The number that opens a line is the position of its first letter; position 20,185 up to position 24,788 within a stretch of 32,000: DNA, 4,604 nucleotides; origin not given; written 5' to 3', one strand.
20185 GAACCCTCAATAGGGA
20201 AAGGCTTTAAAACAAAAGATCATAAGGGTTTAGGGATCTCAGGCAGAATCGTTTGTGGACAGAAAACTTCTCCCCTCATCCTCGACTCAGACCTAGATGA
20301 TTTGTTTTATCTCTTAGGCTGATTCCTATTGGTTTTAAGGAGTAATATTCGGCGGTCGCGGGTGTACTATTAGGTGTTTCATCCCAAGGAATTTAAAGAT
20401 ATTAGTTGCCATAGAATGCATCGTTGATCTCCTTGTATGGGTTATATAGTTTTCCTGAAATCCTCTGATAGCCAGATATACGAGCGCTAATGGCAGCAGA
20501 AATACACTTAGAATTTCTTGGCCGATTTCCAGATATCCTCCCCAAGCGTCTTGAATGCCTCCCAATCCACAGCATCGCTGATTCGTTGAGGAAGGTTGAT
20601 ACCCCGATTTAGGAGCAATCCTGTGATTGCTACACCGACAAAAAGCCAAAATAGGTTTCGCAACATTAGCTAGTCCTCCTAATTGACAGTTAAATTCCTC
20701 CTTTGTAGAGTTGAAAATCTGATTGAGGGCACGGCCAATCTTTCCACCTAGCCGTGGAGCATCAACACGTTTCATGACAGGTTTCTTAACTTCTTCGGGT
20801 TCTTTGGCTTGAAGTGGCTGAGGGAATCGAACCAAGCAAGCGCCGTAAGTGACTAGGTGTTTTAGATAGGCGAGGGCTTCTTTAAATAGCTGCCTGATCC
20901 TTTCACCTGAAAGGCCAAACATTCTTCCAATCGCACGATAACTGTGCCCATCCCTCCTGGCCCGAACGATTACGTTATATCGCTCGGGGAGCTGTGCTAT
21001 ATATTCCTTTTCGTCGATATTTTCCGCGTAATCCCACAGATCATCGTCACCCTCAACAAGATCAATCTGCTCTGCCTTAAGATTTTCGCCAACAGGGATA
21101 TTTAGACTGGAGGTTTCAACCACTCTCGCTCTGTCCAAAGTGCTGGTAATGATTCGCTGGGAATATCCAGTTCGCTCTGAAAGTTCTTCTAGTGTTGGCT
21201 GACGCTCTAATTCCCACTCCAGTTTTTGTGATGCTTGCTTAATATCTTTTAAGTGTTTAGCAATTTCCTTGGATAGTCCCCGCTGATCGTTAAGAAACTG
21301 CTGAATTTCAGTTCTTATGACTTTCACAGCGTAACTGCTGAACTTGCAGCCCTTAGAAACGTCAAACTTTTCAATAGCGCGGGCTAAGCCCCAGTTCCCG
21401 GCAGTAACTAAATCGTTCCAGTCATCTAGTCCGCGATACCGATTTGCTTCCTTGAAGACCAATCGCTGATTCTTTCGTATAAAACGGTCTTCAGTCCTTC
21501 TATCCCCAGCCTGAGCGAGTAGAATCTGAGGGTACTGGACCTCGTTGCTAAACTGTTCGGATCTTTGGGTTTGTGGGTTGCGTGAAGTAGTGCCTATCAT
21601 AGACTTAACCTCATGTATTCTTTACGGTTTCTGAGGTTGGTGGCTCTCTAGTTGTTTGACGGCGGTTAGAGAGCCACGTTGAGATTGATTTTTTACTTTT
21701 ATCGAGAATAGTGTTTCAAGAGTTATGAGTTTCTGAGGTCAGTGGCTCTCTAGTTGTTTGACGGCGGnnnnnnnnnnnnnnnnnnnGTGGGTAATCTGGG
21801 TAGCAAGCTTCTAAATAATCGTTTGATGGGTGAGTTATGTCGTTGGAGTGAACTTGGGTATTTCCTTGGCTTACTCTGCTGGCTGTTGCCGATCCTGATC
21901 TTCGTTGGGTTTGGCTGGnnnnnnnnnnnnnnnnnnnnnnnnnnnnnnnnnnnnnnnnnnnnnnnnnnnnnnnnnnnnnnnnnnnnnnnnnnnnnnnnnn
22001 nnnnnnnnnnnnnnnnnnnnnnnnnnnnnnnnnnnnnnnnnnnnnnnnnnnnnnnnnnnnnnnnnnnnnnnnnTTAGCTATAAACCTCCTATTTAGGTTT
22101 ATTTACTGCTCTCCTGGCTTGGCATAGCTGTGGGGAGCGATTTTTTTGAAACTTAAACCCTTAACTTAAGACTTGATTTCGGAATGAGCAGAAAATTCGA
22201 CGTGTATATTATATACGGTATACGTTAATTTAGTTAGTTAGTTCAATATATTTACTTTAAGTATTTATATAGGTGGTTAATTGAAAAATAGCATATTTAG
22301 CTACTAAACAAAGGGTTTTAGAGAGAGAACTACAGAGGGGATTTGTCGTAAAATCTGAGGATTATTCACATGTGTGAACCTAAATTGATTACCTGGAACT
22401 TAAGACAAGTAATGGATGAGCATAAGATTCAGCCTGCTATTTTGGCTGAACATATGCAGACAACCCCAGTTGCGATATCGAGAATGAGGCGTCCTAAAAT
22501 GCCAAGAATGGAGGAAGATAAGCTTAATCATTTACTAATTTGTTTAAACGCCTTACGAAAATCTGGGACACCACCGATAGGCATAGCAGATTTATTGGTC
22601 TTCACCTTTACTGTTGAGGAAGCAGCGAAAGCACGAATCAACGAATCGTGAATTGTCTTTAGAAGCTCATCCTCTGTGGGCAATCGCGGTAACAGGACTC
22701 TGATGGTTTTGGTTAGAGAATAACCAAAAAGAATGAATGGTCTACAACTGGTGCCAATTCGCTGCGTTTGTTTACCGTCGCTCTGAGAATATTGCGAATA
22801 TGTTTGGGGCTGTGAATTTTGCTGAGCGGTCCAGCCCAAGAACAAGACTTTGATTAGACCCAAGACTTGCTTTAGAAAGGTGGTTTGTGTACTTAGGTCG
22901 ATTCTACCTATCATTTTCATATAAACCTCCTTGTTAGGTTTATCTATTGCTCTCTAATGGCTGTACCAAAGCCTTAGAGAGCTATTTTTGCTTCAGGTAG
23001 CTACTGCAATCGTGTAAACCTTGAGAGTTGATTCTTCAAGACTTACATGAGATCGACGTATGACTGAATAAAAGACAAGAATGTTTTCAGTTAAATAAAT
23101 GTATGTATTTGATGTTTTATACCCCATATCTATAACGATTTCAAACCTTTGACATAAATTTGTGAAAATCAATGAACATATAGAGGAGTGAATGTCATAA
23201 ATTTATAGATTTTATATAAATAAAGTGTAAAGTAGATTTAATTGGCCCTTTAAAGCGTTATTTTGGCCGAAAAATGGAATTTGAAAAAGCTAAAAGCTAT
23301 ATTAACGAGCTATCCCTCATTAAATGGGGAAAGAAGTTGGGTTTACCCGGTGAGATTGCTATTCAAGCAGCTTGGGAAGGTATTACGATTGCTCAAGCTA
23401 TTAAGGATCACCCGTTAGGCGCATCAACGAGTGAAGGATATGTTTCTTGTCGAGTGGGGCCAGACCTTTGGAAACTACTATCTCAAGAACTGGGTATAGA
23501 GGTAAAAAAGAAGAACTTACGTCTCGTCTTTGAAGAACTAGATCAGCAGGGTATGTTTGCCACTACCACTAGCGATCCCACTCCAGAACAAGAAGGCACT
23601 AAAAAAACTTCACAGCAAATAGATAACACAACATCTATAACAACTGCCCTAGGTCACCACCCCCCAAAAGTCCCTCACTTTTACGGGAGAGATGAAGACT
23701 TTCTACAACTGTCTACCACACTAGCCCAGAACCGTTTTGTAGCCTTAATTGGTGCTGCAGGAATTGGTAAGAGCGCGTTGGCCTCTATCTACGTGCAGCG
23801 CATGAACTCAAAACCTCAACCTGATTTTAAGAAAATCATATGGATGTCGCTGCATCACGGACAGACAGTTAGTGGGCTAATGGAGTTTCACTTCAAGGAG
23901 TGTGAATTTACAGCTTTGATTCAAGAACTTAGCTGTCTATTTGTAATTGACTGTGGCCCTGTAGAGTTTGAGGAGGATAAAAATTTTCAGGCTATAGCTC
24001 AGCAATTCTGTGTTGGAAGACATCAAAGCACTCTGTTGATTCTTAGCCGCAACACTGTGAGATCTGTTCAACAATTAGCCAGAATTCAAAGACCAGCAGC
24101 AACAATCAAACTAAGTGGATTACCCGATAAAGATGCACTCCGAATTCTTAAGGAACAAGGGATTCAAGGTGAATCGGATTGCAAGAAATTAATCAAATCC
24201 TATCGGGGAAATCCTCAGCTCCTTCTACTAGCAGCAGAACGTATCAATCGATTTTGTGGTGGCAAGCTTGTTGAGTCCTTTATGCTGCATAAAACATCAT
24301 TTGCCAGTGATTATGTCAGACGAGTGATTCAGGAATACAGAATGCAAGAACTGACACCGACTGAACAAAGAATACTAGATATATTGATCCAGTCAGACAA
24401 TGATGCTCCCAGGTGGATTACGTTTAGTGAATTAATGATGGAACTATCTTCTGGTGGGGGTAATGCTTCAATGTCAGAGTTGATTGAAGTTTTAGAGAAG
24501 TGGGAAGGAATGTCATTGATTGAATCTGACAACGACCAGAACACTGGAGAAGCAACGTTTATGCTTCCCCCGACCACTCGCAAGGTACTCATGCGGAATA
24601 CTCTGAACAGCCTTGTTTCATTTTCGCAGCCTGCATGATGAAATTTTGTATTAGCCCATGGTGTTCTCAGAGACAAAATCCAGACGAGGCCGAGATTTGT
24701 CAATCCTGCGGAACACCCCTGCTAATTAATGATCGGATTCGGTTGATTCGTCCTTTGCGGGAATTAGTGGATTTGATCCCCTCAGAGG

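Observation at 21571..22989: Reiterated 5' cassette implies FinP-like cis-antisense RNAs targeting the sigma factor and two small paralogs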

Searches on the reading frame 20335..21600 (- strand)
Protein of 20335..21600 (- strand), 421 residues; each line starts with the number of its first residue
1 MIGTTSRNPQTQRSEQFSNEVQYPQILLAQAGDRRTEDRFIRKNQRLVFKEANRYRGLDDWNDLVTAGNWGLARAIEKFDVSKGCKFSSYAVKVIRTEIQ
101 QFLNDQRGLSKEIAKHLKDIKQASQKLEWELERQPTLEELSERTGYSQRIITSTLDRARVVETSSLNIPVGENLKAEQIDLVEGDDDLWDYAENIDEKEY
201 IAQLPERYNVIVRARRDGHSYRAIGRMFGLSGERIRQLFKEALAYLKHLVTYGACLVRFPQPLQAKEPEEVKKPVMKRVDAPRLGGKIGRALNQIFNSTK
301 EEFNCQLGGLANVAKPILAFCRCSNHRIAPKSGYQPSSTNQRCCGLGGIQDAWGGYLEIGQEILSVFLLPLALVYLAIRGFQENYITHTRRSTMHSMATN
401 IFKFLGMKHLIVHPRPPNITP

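Call 10: search_protein_families(library=pfam, proteins=[window:20335-21600:-], max_evalue=0.01)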
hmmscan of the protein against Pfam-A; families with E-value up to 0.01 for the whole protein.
window:20335-21600:- (421 aa): 5 families
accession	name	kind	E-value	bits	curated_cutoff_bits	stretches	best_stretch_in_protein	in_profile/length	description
PF04542.20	Sigma70_r2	-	4.7e-12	46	24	1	40-107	1-69/71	Sigma-70 region 2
PF04539.22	Sigma70_r3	-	9.7e-09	35.7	25.3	1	116-186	2-70/78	Sigma-70 region 3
PF04545.22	Sigma70_r4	-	3.5e-08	33.3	24.1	1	201-248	2-50/50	Sigma-70, region 4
PF08281.18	Sigma70_r4_2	-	0.00074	19.6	25.7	1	199-243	6-51/54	Sigma-70, region 4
PF13518.12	HTH_28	-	0.007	16.9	25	0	207-238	2-32/52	Helix-turn-helix domain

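Call 28: find_related_loci(query=A1, collection=genome_contigs, flank=4000)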
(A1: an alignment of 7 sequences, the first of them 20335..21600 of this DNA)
Query A1 (421 aa) in genome_contigs; peptide patterns used: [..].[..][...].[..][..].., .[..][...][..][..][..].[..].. (x = any residue, [..] = any of these).
66 stretches matched a pattern; 1 encode a relative of the query (tblastn E <= 1e-3); 1 distinct loci.
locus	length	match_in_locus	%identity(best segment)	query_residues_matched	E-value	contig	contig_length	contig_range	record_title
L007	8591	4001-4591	26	55-247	3e-13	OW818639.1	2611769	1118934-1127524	metagenome genome assembly, chromosome: 1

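Call 56: find_homologous_proteins(query=window:20335-21600:-, max_evalue=1e-20)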
Query window:20335-21600:- (421 aa): 13 proteins with E <= 1e-20 among 4534 candidates.
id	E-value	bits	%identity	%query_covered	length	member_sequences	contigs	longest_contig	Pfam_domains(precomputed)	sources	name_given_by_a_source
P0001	1.9e-284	961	100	100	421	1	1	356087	PF04545.23,PF04542.21,PF04539.23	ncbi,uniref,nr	ncbi:sigma-70 family RNA polymerase sigma factor [Acaryochloris marina]|uniref:Sigma-28 subunit n=1 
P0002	7.1e-216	735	81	99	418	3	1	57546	PF04545.23,PF04542.21,PF04539.23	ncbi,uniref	ncbi:sigma-70 family RNA polymerase sigma factor [Acaryochloris marina NIES-2412]|uniref:sigma-70 fa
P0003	4.4e-200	683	75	100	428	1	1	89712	PF04545.23,PF04542.21,PF04539.23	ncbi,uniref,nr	ncbi:sigma-70 family RNA polymerase sigma factor (plasmid) [Acaryochloris sp. 'Moss Beach']|uniref:s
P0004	2.5e-193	661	74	97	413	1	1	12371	PF04545.23,PF04542.21,PF04539.23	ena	-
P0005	7.6e-184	630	72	97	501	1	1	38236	PF04545.23,PF04542.21,PF04539.23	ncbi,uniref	ncbi:sigma-70 family RNA polymerase sigma factor [Acaryochloris marina NIES-2412]|uniref:sigma-70 fa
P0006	9.0e-184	629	68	100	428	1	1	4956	PF04545.23,PF04542.21,PF04539.23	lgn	-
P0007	8.0e-182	623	61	97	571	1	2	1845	PF04545.23,PF04542.21,PF04539.23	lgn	-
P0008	5.7e-155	534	60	99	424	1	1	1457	PF04545.23,PF04542.21,PF04539.23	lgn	-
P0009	6.6e-140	485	57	99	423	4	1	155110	PF04545.23,PF04542.21,PF04539.23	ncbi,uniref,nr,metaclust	ncbi:sigma-70 family RNA polymerase sigma factor [Acaryochloris marina]|uniref:RNA polymerase sigma-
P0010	7.7e-132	458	52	100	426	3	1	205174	PF04545.23,PF04542.21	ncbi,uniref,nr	ncbi:sigma-70 family RNA polymerase sigma factor [Acaryochloris marina]|uniref:sigma-70 family RNA p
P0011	4.0e-127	443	50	100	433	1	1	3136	PF04545.23,PF04542.21,PF04539.23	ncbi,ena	-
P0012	2.6e-122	427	50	99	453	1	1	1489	PF04545.23,PF04542.21,PF04539.23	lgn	-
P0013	3.2e-78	282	54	58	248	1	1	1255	PF04545.23,PF04542.21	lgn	-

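Call 57: find_encoding_contigs(protein=P0002, flank=3500, max_places=2)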
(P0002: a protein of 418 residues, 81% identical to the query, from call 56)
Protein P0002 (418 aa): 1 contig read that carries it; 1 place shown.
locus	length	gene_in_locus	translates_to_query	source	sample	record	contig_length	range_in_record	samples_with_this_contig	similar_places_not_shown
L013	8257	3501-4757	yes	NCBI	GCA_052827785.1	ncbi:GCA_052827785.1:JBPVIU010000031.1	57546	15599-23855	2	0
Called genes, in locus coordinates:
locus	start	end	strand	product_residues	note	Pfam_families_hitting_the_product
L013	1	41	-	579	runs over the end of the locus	PF07714:PK_Tyr_Ser-Thr, PF00069:Pkinase, PF03109:ABC1 (weak), PF13414:TPR_11 (faint), PF00515:TPR_1 (faint), PF07719:TPR_2 (faint), PF13181:TPR_8 (faint), PF13424:TPR_12 (weak), +6 more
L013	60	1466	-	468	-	PF26355:HTH_VMAP-M9, PF13191:AAA_16 (weak), PF20703:nSTAND1 (weak), PF00931:NB-ARC, PF05729:NACHT, PF13401:AAA_22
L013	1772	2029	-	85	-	-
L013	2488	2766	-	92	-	PF13443:HTH_26 (weak)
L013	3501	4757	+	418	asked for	PF04542:Sigma70_r2, PF04539:Sigma70_r3 (weak), PF04545:Sigma70_r4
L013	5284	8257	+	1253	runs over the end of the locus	-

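Call 58: find_encoding_contigs(protein=P0004, flank=3500, max_places=2)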
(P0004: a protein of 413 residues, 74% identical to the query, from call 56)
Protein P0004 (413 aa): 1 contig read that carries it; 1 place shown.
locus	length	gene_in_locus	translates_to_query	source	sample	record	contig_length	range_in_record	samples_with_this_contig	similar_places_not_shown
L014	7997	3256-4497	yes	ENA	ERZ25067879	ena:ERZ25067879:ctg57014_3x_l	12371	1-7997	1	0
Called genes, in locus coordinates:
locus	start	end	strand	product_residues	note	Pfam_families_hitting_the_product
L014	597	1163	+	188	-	-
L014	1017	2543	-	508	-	-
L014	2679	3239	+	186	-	PF01609:DDE_Tnp_1 (weak)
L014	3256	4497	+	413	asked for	PF04542:Sigma70_r2, PF04539:Sigma70_r3 (weak), PF04545:Sigma70_r4 (weak)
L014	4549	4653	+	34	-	-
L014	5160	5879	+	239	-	-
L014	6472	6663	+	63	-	-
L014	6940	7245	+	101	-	-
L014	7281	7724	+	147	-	-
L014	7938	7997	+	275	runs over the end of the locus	-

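Call 59: find_encoding_contigs(protein=P0005, flank=3500, max_places=2)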
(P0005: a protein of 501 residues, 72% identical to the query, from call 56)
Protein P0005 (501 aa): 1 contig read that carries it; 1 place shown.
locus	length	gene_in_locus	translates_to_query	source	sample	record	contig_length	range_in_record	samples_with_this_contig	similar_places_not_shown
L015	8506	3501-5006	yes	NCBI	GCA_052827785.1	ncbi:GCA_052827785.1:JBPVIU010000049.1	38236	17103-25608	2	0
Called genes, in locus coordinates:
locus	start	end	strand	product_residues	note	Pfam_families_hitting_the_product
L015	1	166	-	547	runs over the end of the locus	PF07714:PK_Tyr_Ser-Thr, PF00069:Pkinase, PF06293:Kdo (weak), PF01636:APH (faint), PF03109:ABC1 (weak), PF13374:TPR_10 (faint), PF13414:TPR_11 (weak), PF13424:TPR_12 (weak), +8 more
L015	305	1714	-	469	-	PF26355:HTH_VMAP-M9, PF20703:nSTAND1, PF00931:NB-ARC, PF05729:NACHT, PF13191:AAA_16 (weak), PF13401:AAA_22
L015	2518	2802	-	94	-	PF13443:HTH_26 (weak)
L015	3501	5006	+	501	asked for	PF04542:Sigma70_r2, PF04539:Sigma70_r3 (weak), PF04545:Sigma70_r4 (weak)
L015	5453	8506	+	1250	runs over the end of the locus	-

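Call 60: find_encoding_contigs(protein=P0009, flank=3500, max_places=2)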
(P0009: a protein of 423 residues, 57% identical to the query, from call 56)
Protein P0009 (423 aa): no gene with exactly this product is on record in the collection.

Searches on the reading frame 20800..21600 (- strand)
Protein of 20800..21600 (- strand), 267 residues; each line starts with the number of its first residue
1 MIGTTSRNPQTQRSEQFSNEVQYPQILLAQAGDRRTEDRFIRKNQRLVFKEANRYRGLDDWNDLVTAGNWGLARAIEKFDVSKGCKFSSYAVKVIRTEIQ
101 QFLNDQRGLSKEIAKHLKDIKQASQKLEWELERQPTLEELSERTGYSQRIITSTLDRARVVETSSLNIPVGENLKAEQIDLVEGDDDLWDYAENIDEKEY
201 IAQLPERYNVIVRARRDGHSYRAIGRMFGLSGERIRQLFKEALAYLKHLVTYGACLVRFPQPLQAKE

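Call 29: search_dna_similar(query=window:20800-21600:-, collection=plasmids, mode=protein, max_rows=60, max_evalue=1e-20)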
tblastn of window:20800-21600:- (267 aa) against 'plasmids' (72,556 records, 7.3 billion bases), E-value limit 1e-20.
Records with a match: 8; places in all: 12; records where one place covers at least 80% of the query: 8.
Best place of each record, by identity: 90-95% 1; 80-90% 1; <60% 6.
By first word of the organism name: Acaryochloris 6; Methylorubrum 1; Nonomuraea 1.
By predicted mobility (MOB-suite, as given by PLSDB): conjugative 4; mobilizable 2; non-mobilizable 2.
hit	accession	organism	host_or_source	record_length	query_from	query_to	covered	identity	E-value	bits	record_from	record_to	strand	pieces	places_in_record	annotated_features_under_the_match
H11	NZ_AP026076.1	Acaryochloris marina MBIC10699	cell culture,Ascidian, Diplosoma similis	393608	1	267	100%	94.8%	5e-167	518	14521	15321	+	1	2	sigma-70 family RNA polymerase sigma factor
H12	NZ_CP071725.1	Acaryochloris sp. 'Moss Beach'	culture,intertidal zone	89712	1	267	100%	89.5%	3e-158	493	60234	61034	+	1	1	sigma-70 family RNA polymerase sigma factor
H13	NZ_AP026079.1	Acaryochloris marina MBIC10699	cell culture,Ascidian, Diplosoma similis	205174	1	263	99%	55.5%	1e-92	305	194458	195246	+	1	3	sigma-70 family RNA polymerase sigma factor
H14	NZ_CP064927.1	Acaryochloris marina S15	cell culture,surface of Pikea pinnata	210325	1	251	94%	35.3%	8e-34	136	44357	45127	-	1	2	sigma-70 family RNA polymerase sigma factor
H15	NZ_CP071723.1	Acaryochloris sp. 'Moss Beach'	culture,intertidal zone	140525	1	250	94%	34.2%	1e-31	130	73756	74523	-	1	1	sigma-70 domain-containing protein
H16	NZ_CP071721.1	Acaryochloris sp. 'Moss Beach'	culture,intertidal zone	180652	1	251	94%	33.7%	7e-32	130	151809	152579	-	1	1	sigma-70 family RNA polymerase sigma factor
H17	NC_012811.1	Methylorubrum extorquens AM1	-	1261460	29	259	87%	35.3%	3e-21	100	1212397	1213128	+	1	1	none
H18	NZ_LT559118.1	Nonomuraea gerenzanensis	-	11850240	24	247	84%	33.1%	3e-22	102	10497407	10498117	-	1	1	none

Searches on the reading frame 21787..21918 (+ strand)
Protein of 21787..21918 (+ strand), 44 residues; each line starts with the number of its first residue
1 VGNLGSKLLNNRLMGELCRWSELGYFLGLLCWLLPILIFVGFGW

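Call 40: find_homologous_proteins(query=window:21787-21918:+, max_evalue=10)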
Query seq(44 aa): no candidate shares three 5-residue words with the query. No homologue found.
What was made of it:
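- On Type I toxin-antitoxin: The protein database has no homologue (call 40).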

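Call 41: search_dna_similar(query=window:21787-21918:+, collection=plasmids, mode=protein, max_evalue=1, max_rows=40)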
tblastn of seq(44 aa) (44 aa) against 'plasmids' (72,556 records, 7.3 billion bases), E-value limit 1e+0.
Records with a match: 3; places in all: 3; records where one place covers at least 80% of the query: 3.
Best place of each record, by identity: 80-90% 3.
By first word of the organism name: Acaryochloris 3.
By predicted mobility (MOB-suite, as given by PLSDB): conjugative 2; mobilizable 1.
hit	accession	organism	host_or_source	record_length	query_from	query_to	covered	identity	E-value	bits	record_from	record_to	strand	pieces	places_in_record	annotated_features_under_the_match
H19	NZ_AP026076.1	Acaryochloris marina MBIC10699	cell culture,Ascidian, Diplosoma similis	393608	1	44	100%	86.4%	2e-5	45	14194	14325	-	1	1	none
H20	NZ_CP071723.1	Acaryochloris sp. 'Moss Beach'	culture,intertidal zone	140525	1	44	100%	86.4%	6e-2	35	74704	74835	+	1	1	none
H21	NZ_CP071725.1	Acaryochloris sp. 'Moss Beach'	culture,intertidal zone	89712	1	44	100%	84.1%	3e-3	39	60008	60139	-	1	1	none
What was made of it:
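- Tried and rejected: The protein search found none (call 40). tblastn against plasmids found only the three closest relatives (call 41).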

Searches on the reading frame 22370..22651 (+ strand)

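Call 10: search_protein_families(library=pfam, proteins=[window:22370-22651:+], max_evalue=0.01)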
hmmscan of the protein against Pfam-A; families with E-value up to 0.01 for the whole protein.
window:22370-22651:+ (93 aa): 2 families
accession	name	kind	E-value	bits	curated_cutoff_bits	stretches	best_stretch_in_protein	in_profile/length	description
PF13443.12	HTH_26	-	0.00039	21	22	1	10-56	1-47/63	Cro/C1-type HTH DNA-binding domain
PF13744.12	HTH_37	-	0.0095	16.2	27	0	11-56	23-68/80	Helix-turn-helix domain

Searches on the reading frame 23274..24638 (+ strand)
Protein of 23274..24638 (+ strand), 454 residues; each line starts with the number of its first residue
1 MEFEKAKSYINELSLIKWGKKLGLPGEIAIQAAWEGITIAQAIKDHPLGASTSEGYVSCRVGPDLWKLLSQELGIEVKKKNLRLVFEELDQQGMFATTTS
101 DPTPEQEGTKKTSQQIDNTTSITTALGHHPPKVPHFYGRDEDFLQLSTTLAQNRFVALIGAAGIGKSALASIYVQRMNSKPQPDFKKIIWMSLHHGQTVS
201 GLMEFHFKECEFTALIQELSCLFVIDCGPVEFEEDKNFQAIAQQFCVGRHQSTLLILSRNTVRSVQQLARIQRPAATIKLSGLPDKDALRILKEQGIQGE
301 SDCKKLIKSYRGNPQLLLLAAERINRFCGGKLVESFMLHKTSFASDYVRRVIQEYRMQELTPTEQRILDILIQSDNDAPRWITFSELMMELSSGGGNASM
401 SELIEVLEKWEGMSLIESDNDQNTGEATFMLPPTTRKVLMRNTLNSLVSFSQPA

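Call 10: search_protein_families(library=pfam, proteins=[window:23274-24638:+], max_evalue=0.01)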
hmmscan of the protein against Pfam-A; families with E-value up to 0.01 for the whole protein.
window:23274-24638:+ (454 aa): 5 families
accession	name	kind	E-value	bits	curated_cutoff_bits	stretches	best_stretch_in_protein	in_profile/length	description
PF20703.3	nSTAND1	-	1.1e-05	25.8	27.1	1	134-169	14-49/379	Novel STAND NTPase 1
PF00931.28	NB-ARC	-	0.0001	22.1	23.5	1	153-205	18-69/248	NB-ARC domain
PF13191.12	AAA_16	-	0.00058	20.8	32.6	1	136-187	2-52/167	AAA ATPase domain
PF20720.3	nSTAND3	-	0.0042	17.2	27.2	1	144-175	8-39/155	Novel STAND NTPase 3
PF25201.1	nSTAND6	-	0.0046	17.4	27.7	1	137-173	2-38/148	Novel STAND NTPase 6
